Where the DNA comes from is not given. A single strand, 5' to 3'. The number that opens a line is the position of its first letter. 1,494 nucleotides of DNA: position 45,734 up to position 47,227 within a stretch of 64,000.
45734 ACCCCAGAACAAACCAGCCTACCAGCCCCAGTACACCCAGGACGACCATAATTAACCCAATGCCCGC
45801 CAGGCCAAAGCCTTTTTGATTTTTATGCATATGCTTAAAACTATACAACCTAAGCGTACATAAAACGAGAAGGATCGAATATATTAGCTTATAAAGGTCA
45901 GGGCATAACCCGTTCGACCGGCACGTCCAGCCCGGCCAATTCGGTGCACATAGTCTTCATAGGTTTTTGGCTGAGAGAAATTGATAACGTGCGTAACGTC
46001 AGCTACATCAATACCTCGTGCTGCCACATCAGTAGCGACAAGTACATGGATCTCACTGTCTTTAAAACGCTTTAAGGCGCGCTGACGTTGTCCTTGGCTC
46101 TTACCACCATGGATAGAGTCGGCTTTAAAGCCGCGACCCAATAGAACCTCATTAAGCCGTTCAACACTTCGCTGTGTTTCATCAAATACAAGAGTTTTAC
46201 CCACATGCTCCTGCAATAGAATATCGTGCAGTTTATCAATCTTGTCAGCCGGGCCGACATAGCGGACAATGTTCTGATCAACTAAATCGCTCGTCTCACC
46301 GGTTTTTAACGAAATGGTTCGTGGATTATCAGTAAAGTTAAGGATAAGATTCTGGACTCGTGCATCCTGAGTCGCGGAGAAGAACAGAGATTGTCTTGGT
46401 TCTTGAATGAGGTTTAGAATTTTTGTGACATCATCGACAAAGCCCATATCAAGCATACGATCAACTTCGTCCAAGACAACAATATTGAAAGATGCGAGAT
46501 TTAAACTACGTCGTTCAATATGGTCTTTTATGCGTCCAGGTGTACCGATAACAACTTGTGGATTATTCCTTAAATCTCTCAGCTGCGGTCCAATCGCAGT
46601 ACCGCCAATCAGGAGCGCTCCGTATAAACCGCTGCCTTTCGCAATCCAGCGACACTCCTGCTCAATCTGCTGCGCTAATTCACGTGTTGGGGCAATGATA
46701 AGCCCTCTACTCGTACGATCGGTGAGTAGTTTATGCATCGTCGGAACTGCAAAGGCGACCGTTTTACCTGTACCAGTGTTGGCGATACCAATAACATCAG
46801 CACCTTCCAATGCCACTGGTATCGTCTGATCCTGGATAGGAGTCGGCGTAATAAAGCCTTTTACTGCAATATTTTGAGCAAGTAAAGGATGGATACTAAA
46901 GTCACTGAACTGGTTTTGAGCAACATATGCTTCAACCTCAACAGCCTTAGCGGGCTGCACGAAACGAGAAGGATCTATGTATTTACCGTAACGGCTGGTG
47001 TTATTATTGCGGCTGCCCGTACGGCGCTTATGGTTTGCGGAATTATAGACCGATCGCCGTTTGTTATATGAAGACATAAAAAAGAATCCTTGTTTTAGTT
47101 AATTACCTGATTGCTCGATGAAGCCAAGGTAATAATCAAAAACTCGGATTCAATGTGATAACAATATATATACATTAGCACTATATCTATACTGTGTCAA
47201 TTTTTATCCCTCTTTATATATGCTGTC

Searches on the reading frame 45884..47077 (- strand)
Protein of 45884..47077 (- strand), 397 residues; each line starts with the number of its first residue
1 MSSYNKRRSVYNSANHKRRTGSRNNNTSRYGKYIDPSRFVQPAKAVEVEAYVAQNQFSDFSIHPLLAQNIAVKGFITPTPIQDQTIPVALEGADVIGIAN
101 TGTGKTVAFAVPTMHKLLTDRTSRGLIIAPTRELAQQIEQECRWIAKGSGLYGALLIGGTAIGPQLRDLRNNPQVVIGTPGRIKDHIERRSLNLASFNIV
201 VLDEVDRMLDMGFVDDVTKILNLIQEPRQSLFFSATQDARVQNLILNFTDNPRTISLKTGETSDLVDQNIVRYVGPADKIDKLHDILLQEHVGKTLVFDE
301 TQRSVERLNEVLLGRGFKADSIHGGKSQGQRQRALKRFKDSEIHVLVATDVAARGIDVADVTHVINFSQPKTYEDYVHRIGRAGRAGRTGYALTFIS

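Call 22: search_protein_families(library=pfam, proteins=[window:45884-47077:-])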
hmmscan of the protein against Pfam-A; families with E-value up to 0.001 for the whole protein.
window:45884-47077:- (397 aa): 3 families
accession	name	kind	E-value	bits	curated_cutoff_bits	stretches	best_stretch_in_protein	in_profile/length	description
PF00270.35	DEAD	-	5.5e-47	160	26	1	79-243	1-166/167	DEAD/DEAH box helicase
PF00271.37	Helicase_C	-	3.2e-33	114.7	23.5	1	278-387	1-110/110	Helicase conserved C-terminal domain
PF04851.21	ResIII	-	1.1e-07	32.4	22.5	1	99-236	30-161/164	Type III restriction enzyme, res subunit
